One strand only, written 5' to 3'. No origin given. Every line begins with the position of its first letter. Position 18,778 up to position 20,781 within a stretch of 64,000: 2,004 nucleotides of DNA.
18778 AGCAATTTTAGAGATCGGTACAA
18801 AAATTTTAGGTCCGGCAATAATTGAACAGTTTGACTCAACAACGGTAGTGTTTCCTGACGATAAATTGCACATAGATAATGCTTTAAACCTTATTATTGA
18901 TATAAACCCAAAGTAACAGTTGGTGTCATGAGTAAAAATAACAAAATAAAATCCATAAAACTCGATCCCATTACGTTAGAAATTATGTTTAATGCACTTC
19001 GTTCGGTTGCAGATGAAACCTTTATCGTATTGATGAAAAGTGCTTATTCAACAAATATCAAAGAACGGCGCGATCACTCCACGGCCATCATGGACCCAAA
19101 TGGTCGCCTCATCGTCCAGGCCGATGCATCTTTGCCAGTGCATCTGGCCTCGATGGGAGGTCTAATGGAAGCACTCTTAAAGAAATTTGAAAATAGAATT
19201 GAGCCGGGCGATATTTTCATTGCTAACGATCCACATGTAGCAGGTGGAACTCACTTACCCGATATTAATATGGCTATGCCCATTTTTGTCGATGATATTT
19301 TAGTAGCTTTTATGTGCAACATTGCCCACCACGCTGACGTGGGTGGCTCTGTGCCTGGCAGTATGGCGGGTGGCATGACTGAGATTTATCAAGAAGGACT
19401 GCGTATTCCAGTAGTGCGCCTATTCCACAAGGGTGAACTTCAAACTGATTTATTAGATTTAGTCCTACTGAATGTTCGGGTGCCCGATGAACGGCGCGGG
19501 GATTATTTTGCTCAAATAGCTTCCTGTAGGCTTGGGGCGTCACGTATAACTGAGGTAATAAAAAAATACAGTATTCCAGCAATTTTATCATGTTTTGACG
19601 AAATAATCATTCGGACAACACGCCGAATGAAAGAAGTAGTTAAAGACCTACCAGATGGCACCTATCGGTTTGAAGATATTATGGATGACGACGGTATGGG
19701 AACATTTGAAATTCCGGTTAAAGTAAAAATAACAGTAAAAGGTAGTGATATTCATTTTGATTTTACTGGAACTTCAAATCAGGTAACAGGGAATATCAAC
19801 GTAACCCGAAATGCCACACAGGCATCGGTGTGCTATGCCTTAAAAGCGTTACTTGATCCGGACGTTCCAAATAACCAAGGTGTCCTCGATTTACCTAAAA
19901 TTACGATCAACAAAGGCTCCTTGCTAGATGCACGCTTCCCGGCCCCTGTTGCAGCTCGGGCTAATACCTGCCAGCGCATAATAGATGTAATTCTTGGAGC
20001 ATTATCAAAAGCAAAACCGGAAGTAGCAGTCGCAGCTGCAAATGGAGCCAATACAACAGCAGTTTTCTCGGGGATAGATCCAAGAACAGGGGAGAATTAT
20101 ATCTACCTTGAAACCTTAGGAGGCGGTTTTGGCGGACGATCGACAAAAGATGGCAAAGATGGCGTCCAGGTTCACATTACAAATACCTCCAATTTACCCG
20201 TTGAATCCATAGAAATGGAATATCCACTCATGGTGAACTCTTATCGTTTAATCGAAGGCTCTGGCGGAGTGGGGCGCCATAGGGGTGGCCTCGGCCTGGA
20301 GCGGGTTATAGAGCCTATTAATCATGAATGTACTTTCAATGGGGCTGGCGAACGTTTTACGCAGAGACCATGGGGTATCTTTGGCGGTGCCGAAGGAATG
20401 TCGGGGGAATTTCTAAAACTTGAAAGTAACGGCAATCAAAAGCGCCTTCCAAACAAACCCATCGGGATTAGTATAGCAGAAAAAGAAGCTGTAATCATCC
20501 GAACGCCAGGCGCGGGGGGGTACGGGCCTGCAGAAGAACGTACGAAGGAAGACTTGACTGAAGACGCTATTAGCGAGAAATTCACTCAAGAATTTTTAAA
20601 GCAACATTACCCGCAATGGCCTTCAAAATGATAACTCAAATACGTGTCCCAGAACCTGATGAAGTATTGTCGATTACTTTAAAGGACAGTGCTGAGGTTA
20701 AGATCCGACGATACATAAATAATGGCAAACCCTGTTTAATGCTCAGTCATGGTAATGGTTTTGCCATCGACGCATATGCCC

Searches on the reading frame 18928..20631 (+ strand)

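Call 71: search_protein_families(library=ncbifam, proteins=[window:18928-20631:+], max_evalue=1e-20)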
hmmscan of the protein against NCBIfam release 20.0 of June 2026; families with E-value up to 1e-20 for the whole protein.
window:18928-20631:+ (567 aa): 2 families
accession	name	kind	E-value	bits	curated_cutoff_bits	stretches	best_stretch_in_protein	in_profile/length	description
NF050157.1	CapLactmsBetCapB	equivalog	1.8e-87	294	1000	1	12-559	1-553/577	caprolactamase subunit beta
NF042976.1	AcphenoCarb_ApcD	equivalog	8.2e-30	103.7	1500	1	10-460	27-486/685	acetophenone carboxylase subunit delta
